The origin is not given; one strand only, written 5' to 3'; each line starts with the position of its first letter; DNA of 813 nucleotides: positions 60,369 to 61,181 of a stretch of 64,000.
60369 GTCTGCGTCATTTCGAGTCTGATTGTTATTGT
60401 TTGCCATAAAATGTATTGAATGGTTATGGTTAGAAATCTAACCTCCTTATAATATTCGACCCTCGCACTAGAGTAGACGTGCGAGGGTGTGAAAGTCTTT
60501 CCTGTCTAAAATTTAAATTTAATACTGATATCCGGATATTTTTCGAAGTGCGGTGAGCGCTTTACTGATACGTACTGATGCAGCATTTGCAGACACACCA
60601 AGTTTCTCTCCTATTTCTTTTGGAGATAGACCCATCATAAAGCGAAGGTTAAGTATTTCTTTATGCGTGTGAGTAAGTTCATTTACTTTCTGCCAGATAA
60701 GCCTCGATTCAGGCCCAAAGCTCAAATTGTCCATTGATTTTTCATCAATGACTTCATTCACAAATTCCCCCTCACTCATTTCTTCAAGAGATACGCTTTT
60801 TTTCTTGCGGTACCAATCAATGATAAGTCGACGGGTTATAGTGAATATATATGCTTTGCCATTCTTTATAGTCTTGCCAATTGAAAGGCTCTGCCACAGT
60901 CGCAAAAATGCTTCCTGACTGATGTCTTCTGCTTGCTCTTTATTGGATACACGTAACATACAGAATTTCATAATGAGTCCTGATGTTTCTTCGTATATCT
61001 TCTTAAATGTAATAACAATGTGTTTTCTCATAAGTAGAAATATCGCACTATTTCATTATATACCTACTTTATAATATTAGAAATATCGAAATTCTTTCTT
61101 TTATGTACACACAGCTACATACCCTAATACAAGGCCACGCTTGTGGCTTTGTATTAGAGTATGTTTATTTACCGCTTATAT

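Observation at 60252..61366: Two paralogous tiny Asn-rich hydrophilic proteins, each with its own ECF-type promoter, conserved 5'UTR and strong terminator, flanking an ECF sigma gene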

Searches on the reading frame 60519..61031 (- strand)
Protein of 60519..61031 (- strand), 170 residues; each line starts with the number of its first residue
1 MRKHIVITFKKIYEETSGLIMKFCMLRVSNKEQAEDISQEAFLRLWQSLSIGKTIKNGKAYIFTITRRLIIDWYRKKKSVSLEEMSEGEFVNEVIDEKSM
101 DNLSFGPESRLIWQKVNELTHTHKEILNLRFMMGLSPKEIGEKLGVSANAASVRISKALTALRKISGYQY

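Call 12: find_encoding_contigs(protein=window:60519-61031:-, flank=10000, max_places=6)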
Protein window:60519-61031:- (170 aa): no gene with exactly this product is on record in the collection.

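Call 13: search_protein_families(library=pfam, proteins=[window:60519-61031:-], max_evalue=0.01)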
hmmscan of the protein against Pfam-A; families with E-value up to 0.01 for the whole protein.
window:60519-61031:- (170 aa): 4 families
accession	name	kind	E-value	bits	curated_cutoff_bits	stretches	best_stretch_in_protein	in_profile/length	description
PF04542.20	Sigma70_r2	-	3.6e-13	49.5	24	1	13-78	2-69/71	Sigma-70 region 2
PF04545.22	Sigma70_r4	-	2.3e-10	40.3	24.1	1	117-164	3-50/50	Sigma-70, region 4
PF08281.18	Sigma70_r4_2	-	9e-09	35.3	25.7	1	110-162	2-54/54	Sigma-70, region 4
PF07638.17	Sigma70_ECF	-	2.5e-05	24.7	21.1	1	23-152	38-169/185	ECF sigma factor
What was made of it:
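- On ECF (group 4) sigma factor: sigma-B, 60519-61031: Pfam Sigma70_r2, Sigma70_r4, Sigma70_r4_2 and Sigma70_ECF; 170 aa (call 13)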

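Call 15: find_homologous_proteins(query=window:60519-61031:-, max_evalue=1e-10)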
Query window:60519-61031:- (170 aa): 146 proteins with E <= 1e-10 among 196 candidates; the best 120 are listed.
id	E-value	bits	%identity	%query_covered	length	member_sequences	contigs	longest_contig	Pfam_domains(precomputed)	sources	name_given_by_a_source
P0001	3.7e-104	363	100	100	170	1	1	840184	PF04545.23,PF04542.21,PF08281.19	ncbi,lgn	-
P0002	4.1e-60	220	64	99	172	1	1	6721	PF04545.23,PF04542.21,PF08281.19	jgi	jgi:RNA polymerase sigma-70 factor (ECF subfamily)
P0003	5.9e-55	204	59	94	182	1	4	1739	PF04545.23,PF04542.21,PF08281.19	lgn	-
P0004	1.6e-53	199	58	99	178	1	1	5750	PF07638.18,PF04545.23,PF04542.21,PF08281.19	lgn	-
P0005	2.2e-50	189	57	94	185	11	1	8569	PF04545.23,PF04542.21,PF08281.19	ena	-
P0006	4.5e-50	188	56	99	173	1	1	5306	PF04545.23,PF04542.21,PF08281.19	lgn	-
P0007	6.9e-50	187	56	99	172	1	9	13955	PF04545.23,PF04542.21,PF08281.19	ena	-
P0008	1.4e-49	186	54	97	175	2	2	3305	PF04545.23,PF04542.21,PF08281.19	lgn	-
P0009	1.6e-49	186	54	99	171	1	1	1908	PF04545.23,PF04542.21,PF08281.19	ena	-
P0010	2.4e-49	185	54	99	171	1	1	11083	PF04545.23,PF04542.21,PF08281.19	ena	-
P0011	2.6e-49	185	56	94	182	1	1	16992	PF04545.23,PF04542.21,PF08281.19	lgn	-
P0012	2.6e-49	185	54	99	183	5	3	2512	PF04545.23,PF04542.21,PF08281.19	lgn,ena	-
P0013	4.1e-49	185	52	99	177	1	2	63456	PF04545.23,PF04542.21,PF08281.19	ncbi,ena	-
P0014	4.6e-49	184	53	99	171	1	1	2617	PF04545.23,PF04542.21,PF08281.19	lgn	-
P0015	5.1e-49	184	55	99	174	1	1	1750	PF04545.23,PF04542.21,PF08281.19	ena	-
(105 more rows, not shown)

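Call 17: find_related_loci(query=A2, collection=genome_contigs, flank=4000)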
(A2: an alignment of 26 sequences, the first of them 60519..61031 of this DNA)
Query A2 (170 aa) in genome_contigs; peptide patterns used: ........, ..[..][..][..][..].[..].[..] (x = any residue, [..] = any of these).
298 stretches matched a pattern; 271 encode a relative of the query (tblastn E <= 1e-3); the best 80 are kept; 80 distinct loci.
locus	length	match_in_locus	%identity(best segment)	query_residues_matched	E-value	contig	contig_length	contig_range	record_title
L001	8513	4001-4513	56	1-169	6e-59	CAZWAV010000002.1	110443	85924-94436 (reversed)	MAG TPA_asm: uncultured Candidatus Saccharibacteria bacterium isolate SRP170004_co1_259 genome assembly, contig: NODE_18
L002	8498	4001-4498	57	9-168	4e-58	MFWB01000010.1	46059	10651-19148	MAG: Candidatus Nomurabacteria bacterium RIFOXYB1_FULL_39_16 rifoxyb1_full_scaffold_358, whole genome shotgun sequence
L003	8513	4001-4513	52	1-169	9e-58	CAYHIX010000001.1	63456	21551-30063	MAG TPA_asm: uncultured Candidatus Saccharibacteria bacterium isolate ERP119705_co13_454 genome assembly, contig: NODE_5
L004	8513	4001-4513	53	1-169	3e-56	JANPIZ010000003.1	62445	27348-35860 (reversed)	MAG: Candidatus Nomurabacteria bacterium isolate VAR_61_metabat_48 VAR_61_k141_2850734, whole genome shotgun sequence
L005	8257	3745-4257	54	1-169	4e-56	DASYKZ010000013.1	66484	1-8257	MAG TPA_asm: Candidatus Paceibacterota bacterium isolate SMAG_U4335 k141_1765460, whole genome shotgun sequence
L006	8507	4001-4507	56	6-168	3e-55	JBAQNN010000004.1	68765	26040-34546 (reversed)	MAG: Minisyncoccia bacterium isolate MFD12002_ilm_asm_bin51 k127_4333, whole genome shotgun sequence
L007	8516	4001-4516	49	1-169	7e-54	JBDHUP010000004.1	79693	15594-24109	MAG: Candidatus Paceibacteria bacterium isolate AS-MESO-3CA.90 NODE_1180_length_79693_cov_4.718273, whole genome shotgun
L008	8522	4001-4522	53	1-168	7e-54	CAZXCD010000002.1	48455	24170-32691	MAG TPA_asm: uncultured Candidatus Saccharibacteria bacterium isolate SRP050083_co3_105 genome assembly, contig: NODE_40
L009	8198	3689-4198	52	1-169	1e-53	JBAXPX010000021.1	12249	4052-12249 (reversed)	MAG: bacterium isolate ELA542 MAG542_21, whole genome shotgun sequence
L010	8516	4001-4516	52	1-169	1e-53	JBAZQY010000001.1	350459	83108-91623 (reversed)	MAG: Candidatus Paceibacterota bacterium isolate SO_2017_GW1_135 NODE_221_length_350459_cov_2.584728_OW334_2017, whole g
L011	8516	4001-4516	54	1-169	1e-53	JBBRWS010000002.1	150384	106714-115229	MAG: Candidatus Paceibacteria bacterium isolate La4_metabat2.065 La4_metabat2.065_K_115270_L_150384_cov_56.0051, whole g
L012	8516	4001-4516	52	1-169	2e-53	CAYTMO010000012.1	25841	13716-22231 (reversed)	MAG TPA_asm: uncultured Candidatus Saccharibacteria bacterium isolate binchicken_co398_50 genome assembly, contig: NODE_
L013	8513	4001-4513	51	1-168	9e-53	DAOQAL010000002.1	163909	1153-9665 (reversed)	MAG TPA_asm: Candidatus Paceibacterota bacterium isolate AMR_MDS_1263 NODE_30_length_163909_cov_22.349854, whole genome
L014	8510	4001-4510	52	1-168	1e-52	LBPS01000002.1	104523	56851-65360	MAG: Candidatus Nomurabacteria bacterium GW2011_GWE2_34_25 UR57_C0002, whole genome shotgun sequence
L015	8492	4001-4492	54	8-168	1e-52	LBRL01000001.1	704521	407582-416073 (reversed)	MAG: Candidatus Nomurabacteria bacterium GW2011_GWD2_36_14 US04_C0001, whole genome shotgun sequence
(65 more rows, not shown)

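Call 23: find_encoding_contigs(protein=P0002, flank=6000, max_places=3)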
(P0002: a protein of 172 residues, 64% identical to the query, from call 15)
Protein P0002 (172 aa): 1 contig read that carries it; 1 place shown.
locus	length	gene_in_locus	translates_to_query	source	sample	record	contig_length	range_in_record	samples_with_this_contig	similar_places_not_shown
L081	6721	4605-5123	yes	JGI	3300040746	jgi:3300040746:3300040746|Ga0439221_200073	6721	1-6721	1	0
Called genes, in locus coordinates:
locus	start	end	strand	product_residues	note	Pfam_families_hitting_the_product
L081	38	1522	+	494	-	PF03283:PAE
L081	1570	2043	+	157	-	PF08719:NADAR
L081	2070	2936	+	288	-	PF00248:Aldo_ket_red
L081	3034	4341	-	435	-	PF00266:Aminotran_5, PF22580:KYNU_C (weak)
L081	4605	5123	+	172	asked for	PF04542:Sigma70_r2, PF08281:Sigma70_r4_2, PF04545:Sigma70_r4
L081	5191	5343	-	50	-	-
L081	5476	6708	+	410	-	PF00817:IMS, PF11798:IMS_HHH (faint), PF11799:IMS_C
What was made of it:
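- The neighbouring genes differ completely between those genomes (call 23).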

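Call 24: find_encoding_contigs(protein=P0004, flank=6000, max_places=3)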
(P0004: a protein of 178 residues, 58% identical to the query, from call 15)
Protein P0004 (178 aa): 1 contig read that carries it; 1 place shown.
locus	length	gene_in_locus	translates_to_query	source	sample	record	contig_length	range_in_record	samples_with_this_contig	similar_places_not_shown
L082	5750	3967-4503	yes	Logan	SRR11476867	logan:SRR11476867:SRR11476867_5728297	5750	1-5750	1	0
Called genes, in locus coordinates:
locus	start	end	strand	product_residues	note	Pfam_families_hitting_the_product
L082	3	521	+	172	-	?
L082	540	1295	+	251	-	PF13739:PdaC (weak), PF11738:DUF3298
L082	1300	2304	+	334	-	-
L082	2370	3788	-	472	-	PF18911:PKD_4, PF00041:fn3 (faint), PF16403:Bact_surface_Ig-like (faint), PF18981:InlK_D3 (faint), PF16656:Pur_ac_phosph_N, PF18911:PKD_4, PF00801:PKD (weak), PF16656:Pur_ac_phosph_N (weak)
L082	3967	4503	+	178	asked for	PF04542:Sigma70_r2, PF07638:Sigma70_ECF (faint), PF08281:Sigma70_r4_2, PF04545:Sigma70_r4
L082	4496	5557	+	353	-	PF18915:DUF5667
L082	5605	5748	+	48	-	?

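Call 36: find_encoding_contigs(protein=P0003, flank=6000, max_places=4)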
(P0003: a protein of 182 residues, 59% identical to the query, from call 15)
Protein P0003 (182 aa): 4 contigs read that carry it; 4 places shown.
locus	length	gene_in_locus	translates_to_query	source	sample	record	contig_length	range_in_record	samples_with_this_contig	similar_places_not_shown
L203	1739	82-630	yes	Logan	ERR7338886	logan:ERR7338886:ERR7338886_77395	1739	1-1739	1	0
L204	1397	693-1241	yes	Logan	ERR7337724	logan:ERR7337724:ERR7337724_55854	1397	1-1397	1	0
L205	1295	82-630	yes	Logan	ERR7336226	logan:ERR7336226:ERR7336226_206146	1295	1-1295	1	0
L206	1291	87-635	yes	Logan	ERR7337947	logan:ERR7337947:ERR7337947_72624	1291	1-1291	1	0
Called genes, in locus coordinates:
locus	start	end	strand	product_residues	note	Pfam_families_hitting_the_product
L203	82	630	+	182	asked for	PF04542:Sigma70_r2, PF08281:Sigma70_r4_2, PF04545:Sigma70_r4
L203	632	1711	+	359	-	-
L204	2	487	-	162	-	?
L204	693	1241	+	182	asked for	PF04542:Sigma70_r2, PF08281:Sigma70_r4_2, PF04545:Sigma70_r4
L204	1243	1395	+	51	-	?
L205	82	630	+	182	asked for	PF04542:Sigma70_r2, PF08281:Sigma70_r4_2, PF04545:Sigma70_r4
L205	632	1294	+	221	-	?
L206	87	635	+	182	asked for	PF04542:Sigma70_r2, PF08281:Sigma70_r4_2, PF04545:Sigma70_r4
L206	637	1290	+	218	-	?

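Call 37: find_encoding_contigs(protein=P0005, flank=6000, max_places=3)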
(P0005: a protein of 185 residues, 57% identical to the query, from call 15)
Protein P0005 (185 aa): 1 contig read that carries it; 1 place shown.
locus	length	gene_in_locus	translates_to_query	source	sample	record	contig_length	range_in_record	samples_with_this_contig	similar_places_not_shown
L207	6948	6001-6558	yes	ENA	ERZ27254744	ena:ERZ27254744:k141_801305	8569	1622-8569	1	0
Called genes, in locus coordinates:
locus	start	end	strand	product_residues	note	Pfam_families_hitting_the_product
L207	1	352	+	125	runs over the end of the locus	PF09827:CRISPR_Cas2 (weak), PF20803:PaaX_M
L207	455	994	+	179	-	PF00293:NUDIX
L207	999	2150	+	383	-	PF07690:MFS_1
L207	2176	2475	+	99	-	-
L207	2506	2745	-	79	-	PF00462:Glutaredoxin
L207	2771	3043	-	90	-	PF01022:HTH_5, PF13412:HTH_24 (weak)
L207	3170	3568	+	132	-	-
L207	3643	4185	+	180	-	PF04542:Sigma70_r2, PF08281:Sigma70_r4_2, PF04545:Sigma70_r4 (faint)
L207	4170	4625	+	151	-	-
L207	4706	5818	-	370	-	PF18911:PKD_4, PF00801:PKD (weak), PF16656:Pur_ac_phosph_N, PF00801:PKD (weak), PF18911:PKD_4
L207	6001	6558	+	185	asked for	PF04542:Sigma70_r2, PF08281:Sigma70_r4_2, PF04545:Sigma70_r4 (weak)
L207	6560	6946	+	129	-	?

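Call 52: find_homologous_proteins(query=A4, max_evalue=1e-20)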
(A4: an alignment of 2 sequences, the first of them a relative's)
Query A4 (2 sequences) (172 aa, profile of the alignment): 633 proteins with E <= 1e-20 among 1524 candidates; the best 120 are listed.
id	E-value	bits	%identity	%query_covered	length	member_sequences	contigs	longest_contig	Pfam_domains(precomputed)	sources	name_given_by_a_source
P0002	3.5e-102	358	100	100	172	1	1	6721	PF04545.23,PF04542.21,PF08281.19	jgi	jgi:RNA polymerase sigma-70 factor (ECF subfamily)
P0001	5.6e-100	350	64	99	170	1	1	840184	PF04545.23,PF04542.21,PF08281.19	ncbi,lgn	-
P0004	6.5e-64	233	57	98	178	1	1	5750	PF07638.18,PF04545.23,PF04542.21,PF08281.19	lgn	-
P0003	6.5e-63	230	54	98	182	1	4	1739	PF04545.23,PF04542.21,PF08281.19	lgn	-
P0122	2.3e-62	228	57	98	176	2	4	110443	PF04545.23,PF04542.21,PF08281.19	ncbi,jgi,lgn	jgi:RNA polymerase sigma-70 factor (ECF subfamily)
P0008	7.9e-62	226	56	96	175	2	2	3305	PF04545.23,PF04542.21,PF08281.19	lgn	-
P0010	1.0e-61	226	55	98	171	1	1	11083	PF04545.23,PF04542.21,PF08281.19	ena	-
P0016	1.2e-61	226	56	99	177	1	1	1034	PF04545.23,PF04542.21,PF08281.19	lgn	-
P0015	1.3e-61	225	55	100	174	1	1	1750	PF04545.23,PF04542.21,PF08281.19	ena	-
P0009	1.5e-61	225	54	98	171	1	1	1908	PF04545.23,PF04542.21,PF08281.19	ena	-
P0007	2.4e-61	225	55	98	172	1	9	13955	PF04545.23,PF04542.21,PF08281.19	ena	-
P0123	2.7e-61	224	55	98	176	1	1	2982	PF04545.23,PF04542.21,PF08281.19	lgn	-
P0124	3.1e-61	224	54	100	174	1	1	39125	PF04545.23,PF04542.21,PF08281.19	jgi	jgi:RNA polymerase sigma-70 factor, ECF subfamily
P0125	4.0e-61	224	55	100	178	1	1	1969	PF07638.18,PF04545.23,PF04542.21,PF08281.19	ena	-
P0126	4.8e-61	224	54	99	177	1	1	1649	PF04545.23,PF04542.21,PF08281.19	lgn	-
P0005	6.2e-58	214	52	98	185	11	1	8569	PF04545.23,PF04542.21,PF08281.19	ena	-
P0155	1.3e-57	213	52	98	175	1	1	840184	PF07638.18,PF04545.23,PF04542.21,PF08281.19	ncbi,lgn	-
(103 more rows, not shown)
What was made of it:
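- Profile scores are 358 and 350 bits, then drop to 233 (call 52).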

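Call 66: find_encoding_contigs(protein=P0001, flank=10000, max_places=2)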
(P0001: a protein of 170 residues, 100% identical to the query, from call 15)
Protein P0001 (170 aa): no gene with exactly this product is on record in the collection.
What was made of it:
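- Tried and rejected: This failed for sigma-B (calls 12, 66).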

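Call 67: find_encoding_contigs(protein=P0155, flank=10000, max_places=2)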
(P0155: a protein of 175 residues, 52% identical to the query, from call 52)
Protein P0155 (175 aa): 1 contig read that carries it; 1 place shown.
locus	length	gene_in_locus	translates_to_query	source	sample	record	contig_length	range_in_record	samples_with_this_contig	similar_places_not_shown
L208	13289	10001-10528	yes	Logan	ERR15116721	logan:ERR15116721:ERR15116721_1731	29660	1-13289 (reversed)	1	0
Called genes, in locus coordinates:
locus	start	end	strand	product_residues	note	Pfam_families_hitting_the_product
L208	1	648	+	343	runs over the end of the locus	PF07681:DoxX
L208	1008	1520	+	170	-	PF04542:Sigma70_r2, PF08281:Sigma70_r4_2, PF04545:Sigma70_r4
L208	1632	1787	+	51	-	-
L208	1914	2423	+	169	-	PF05974:DUF892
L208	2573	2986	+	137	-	-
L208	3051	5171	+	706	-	PF00059:Lectin_C, PF13205:Big_5, PF19077:Big_13 (faint), PF01471:PG_binding_1 (weak)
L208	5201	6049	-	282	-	PF23441:SDR, PF00106:adh_short, PF08659:KR, PF13561:adh_short_C2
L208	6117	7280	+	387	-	PF05496:RuvB_N, PF01078:Mg_chelatase (faint), PF00004:AAA, PF07728:AAA_5 (weak), PF13173:AAA_14 (weak), PF16193:AAA_assoc_2, PF12002:MgsA_C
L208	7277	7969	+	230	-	PF04493:Endonuclease_5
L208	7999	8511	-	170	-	PF11181:YflT (faint)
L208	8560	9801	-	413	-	PF00801:PKD (weak), PF18911:PKD_4, PF00041:fn3 (weak), PF16656:Pur_ac_phosph_N, PF00801:PKD, PF18911:PKD_4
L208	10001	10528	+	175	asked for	PF07638:Sigma70_ECF (weak), PF04542:Sigma70_r2, PF08281:Sigma70_r4_2, PF04545:Sigma70_r4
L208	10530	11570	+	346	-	PF18915:DUF5667 (faint)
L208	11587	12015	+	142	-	-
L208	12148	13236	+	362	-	PF00041:fn3 (faint), PF16656:Pur_ac_phosph_N (faint), PF25059:FN3_DSCAM-DSCAML_C (faint), PF16655:PhoD_N (weak)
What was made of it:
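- Checked: The 'island' also contains MgsA, endonuclease V (Pfam precomputed on the identical Logan contig, call 67) and a lectin/Ig surface protein.
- One pipeline called w51 as a gene (call 67).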
